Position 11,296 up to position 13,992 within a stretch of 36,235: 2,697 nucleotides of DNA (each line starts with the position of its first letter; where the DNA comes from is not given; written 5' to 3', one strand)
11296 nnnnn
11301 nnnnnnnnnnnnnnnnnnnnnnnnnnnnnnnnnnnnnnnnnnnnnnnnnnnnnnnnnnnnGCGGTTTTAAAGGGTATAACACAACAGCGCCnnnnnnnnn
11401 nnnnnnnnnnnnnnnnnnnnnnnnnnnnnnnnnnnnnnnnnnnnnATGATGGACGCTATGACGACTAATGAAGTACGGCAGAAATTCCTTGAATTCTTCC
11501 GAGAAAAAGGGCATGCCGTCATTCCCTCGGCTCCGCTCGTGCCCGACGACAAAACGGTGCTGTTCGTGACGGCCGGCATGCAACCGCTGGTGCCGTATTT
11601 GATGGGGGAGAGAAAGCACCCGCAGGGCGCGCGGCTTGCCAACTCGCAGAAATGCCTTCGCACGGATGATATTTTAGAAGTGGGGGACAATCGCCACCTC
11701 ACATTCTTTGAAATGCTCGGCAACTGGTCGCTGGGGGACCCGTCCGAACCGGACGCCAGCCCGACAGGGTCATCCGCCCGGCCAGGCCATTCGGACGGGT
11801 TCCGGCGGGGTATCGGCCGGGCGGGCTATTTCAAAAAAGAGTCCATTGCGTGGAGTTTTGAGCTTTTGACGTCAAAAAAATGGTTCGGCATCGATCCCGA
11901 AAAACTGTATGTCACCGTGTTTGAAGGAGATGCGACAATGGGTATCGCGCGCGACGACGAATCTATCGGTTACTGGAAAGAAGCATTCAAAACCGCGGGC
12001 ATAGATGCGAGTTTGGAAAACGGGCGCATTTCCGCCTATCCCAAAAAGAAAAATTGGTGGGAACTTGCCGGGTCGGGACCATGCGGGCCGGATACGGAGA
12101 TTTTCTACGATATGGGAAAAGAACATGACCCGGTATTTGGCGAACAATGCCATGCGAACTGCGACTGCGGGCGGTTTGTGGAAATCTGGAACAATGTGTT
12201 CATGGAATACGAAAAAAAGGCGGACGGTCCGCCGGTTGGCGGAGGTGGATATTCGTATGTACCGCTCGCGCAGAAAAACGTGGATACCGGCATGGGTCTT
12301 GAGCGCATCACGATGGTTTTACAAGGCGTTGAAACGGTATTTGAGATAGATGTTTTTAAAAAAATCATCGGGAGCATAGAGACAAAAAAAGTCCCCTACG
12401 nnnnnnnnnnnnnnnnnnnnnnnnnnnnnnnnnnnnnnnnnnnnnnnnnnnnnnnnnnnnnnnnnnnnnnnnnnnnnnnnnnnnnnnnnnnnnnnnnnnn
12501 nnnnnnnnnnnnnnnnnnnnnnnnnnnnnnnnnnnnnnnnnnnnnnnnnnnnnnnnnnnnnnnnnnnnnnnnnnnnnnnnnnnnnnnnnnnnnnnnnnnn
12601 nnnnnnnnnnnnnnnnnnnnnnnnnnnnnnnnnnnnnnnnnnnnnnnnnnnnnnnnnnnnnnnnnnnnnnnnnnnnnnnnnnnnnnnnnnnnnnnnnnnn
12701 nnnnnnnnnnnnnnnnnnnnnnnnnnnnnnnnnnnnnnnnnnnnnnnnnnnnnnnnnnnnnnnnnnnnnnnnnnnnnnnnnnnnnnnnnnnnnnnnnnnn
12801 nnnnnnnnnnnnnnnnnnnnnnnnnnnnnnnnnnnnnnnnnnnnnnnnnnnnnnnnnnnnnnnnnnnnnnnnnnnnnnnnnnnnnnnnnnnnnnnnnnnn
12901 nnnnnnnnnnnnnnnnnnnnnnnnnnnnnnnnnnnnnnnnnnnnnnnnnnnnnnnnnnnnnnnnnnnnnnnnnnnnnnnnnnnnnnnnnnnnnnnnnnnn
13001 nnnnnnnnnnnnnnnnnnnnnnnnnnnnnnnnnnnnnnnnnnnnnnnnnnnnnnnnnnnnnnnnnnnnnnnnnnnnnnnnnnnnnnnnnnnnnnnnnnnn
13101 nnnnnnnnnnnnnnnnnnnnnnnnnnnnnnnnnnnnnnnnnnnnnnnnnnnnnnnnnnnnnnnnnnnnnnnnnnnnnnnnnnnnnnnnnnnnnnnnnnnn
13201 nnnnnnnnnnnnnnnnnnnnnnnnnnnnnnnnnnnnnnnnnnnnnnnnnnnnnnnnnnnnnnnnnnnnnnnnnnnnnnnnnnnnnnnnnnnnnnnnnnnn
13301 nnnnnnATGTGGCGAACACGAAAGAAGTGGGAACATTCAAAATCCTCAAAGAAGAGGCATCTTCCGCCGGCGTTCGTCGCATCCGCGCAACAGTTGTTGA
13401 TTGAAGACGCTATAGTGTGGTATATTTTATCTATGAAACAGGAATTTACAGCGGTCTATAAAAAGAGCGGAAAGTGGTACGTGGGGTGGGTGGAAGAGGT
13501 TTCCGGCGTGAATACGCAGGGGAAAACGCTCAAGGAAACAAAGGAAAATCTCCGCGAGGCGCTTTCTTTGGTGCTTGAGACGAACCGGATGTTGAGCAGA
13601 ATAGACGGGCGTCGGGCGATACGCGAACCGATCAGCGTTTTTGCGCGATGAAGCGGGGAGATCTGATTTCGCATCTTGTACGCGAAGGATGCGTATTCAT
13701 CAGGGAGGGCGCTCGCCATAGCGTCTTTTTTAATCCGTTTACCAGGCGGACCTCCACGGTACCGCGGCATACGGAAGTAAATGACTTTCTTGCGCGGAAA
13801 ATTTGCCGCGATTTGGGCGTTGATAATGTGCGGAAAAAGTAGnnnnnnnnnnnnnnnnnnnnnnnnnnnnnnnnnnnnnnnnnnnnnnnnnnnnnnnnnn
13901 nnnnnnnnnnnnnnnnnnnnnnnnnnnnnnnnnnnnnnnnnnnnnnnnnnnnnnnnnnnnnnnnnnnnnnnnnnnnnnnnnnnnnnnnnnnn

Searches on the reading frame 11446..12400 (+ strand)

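Call 73: search_solved_structures(query=window:11446-12400:+, max_evalue=1e-20, show_alignments=1)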
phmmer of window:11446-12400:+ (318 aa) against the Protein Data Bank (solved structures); distinct sequences matched with E-value up to 1e-20: 12.
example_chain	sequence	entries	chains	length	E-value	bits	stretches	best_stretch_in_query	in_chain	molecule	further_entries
9jc7_A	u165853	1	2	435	2.8e-48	167.8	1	127-309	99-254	Alanine--tRNA ligase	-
3hxu_A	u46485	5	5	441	3.4e-48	167.5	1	127-311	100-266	Alanyl-tRNA synthetase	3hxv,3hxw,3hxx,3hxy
9jdn_A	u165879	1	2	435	5.3e-48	166.8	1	127-309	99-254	Alanine--tRNA ligase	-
3hxz_A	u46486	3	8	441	2.2e-47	164.9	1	127-311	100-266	Alanyl-tRNA synthetase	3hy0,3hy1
9x2j_A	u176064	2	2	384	6.6e-43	150.1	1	127-310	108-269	Alanine--tRNA ligase, cytoplasmic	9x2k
9x2i_A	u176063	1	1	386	6.7e-43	150.1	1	127-310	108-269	Alanine--tRNA ligase, cytoplasmic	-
4xem_A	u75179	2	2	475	1.3e-42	149.1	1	127-310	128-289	Alanine--tRNA ligase, cytoplasmic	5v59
4xeo_A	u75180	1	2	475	1.4e-42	149.1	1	127-310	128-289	Alanine--tRNA ligase, cytoplasmic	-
9x2h_A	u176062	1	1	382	1.7e-42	148.8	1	127-310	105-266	Alanine--tRNA ligase, cytoplasmic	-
5knn_A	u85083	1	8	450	3.2e-42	147.9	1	127-310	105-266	Alanine--tRNA ligase, cytoplasmic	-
1riq_A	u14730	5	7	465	1.4e-41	145.7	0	127-308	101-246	Alanyl-tRNA synthetase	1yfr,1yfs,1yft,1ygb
3htz_A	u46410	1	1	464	1.6e-41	145.5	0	127-308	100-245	Alanyl-tRNA synthetase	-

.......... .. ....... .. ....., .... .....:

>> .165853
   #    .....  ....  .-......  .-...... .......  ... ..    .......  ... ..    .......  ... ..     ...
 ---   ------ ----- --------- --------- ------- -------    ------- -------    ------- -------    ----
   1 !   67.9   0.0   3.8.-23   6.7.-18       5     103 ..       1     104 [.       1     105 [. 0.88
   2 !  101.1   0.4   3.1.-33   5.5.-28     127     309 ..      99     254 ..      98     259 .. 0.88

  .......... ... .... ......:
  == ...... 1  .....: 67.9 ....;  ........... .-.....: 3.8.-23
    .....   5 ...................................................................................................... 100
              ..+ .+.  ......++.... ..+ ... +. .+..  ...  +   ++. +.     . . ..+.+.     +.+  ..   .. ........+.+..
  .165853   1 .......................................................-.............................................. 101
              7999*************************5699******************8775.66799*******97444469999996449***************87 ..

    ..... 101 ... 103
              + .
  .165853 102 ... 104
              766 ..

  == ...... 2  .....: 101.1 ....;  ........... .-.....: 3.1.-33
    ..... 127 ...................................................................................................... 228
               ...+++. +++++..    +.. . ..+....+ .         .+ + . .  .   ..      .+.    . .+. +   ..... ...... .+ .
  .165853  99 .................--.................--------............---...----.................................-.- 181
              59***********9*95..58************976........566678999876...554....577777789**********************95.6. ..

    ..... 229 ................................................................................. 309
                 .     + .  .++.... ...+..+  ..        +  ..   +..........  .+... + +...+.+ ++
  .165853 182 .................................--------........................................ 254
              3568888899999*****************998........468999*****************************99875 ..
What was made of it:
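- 11740..11826 (+): An 87-nt three-layer element in alaS, encoding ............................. between the conserved GD and YFK. The inner core lies on the + strand at 11768-11805, opposite to its orientation in inserts 1 and 2. Solved AlaRS chains align up to ...GNFSFGD and resume at YFK, leaving this segment with no counterpart (call 73).
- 11392..13404 (+): alaS (alanyl-tRNA synthetase), host of the 87-nt element. Other gene callers start it at 11446. PDB AlaRS at E about 1e-48 (call 73).
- AlaRS structures lack the alaS segment (call 73).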

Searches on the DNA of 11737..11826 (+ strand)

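Call 74: search_dna_similar(query=window:11737-11826:+, collection=plasmids, mode=distant, max_evalue=0.01, max_rows=15)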
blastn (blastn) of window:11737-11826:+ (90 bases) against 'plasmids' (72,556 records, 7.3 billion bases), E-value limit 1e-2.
No match.

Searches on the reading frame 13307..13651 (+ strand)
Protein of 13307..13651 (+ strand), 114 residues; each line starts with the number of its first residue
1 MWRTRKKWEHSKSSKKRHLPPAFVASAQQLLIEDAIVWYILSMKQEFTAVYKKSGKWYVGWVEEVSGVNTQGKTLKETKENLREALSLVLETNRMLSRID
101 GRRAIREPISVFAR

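Call 10: search_protein_families(library=pfam, proteins=[window:13307-13651:+], max_evalue=0.01)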
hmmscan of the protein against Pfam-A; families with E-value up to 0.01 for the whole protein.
window:13307-13651:+ (114 aa): 1 family
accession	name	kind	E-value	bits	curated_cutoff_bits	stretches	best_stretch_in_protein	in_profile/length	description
PF21748.3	UPF0150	-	6.3e-07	29.7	27.3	1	49-87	10-50/64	UPF0150-like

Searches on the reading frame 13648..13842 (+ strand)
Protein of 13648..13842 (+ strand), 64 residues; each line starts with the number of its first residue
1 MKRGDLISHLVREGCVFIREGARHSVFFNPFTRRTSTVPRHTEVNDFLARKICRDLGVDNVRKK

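Call 10: search_protein_families(library=pfam, proteins=[window:13648-13842:+], max_evalue=0.01)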
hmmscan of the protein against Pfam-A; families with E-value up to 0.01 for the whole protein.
window:13648-13842:+ (64 aa): 1 family
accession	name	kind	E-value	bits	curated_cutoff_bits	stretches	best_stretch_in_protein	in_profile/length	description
PF07927.17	HicA_toxin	-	2.1e-09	37.8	27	1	5-58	3-58/58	HicA toxin of bacterial toxin-antitoxin,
